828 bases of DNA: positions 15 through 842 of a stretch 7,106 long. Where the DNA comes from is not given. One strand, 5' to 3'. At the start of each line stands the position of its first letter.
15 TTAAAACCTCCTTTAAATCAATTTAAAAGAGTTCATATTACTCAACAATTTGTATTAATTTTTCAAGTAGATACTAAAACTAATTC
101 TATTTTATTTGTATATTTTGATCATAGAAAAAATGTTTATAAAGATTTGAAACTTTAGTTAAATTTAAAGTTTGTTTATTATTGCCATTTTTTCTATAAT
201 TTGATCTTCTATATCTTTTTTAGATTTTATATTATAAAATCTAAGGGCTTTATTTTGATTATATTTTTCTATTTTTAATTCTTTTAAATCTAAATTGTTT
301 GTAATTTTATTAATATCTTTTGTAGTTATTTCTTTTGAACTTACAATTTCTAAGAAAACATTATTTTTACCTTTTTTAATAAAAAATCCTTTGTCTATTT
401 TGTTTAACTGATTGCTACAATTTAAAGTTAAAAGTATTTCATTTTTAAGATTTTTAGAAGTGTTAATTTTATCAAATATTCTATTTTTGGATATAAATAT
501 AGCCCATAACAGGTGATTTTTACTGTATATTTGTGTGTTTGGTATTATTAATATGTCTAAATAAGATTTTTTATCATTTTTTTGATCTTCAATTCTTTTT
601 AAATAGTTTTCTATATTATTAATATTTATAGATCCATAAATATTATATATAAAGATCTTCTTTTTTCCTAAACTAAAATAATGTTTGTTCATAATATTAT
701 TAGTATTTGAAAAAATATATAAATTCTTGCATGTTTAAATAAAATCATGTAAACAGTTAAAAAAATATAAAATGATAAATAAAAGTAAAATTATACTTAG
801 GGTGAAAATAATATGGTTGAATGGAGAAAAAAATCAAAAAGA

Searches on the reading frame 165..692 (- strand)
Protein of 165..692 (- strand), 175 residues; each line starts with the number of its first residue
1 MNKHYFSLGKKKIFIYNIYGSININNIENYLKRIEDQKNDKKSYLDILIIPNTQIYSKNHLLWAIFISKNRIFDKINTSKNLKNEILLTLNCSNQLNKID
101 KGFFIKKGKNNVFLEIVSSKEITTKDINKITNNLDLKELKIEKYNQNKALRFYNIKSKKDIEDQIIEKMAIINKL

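Call 7: search_protein_families(library=pfam, proteins=[window:165-692:-], max_evalue=1)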
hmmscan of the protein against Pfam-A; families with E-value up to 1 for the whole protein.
window:165-692:- (175 aa): 3 families
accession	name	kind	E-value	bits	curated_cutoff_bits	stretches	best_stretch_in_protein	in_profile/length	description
PF08617.15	CGI-121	-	5.2e-09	36.8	25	1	25-171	2-157/159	Kinase binding protein CGI-121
PF14527.11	LAGLIDADG_WhiA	-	0.11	13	23.2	1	102-163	13-69/93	WhiA LAGLIDADG-like domain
PF16274.10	Qua1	-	0.56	10.7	29.3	1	27-50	28-50/52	Qua1 domain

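Call 8: search_protein_families(library=ncbifam, proteins=[window:165-692:-], max_evalue=1)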
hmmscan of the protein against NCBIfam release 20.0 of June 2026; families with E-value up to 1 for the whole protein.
window:165-692:- (175 aa): 1 family
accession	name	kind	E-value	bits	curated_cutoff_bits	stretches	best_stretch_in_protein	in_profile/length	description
NF011465.1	PRK14886.1-1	equivalog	6.9e-11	42.4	40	1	20-173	5-160/162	KEOPS complex subunit Cgi121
